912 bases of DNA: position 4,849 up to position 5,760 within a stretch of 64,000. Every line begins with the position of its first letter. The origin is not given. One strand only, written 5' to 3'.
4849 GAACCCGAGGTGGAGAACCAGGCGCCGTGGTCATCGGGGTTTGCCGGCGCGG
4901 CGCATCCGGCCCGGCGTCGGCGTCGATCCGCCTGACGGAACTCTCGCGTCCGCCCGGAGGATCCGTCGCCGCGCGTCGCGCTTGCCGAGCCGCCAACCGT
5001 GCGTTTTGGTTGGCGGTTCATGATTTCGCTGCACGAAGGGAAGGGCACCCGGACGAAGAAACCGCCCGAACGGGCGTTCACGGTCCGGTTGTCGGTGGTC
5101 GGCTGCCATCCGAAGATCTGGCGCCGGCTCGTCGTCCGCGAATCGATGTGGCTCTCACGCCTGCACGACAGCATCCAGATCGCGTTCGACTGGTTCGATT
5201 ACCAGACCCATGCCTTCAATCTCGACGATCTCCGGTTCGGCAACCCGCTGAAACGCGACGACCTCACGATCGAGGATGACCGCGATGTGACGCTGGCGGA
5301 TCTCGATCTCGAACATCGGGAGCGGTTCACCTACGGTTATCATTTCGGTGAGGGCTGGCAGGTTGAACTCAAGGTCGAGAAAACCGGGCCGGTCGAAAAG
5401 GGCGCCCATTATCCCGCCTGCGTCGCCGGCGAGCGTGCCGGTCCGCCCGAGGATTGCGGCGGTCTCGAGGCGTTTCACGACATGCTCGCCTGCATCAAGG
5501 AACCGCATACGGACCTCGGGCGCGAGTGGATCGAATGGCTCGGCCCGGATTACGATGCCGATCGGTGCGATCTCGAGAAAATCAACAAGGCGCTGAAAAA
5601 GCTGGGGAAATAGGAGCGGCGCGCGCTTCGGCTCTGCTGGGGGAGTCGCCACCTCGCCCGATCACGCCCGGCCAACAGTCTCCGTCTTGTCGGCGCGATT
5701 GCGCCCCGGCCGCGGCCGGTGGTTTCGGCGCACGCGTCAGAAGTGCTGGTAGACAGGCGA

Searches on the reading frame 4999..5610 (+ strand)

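Call 8: search_protein_families(library=pfam, proteins=[window:4999-5610:+], max_evalue=0.01)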
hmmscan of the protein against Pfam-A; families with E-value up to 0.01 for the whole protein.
window:4999-5610:+ (204 aa): 1 family
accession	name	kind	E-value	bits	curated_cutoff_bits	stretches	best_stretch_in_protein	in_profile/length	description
PF07929.16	PRiA4_ORF3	-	5.4e-50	169.9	26.6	1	26-193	2-172/173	Plasmid pRiA4b ORF-3-like protein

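Call 9: search_protein_families(library=ncbifam, proteins=[window:4999-5610:+], max_evalue=0.01)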
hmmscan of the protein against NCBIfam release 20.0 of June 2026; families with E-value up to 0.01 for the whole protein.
window:4999-5610:+ (204 aa): 0 families
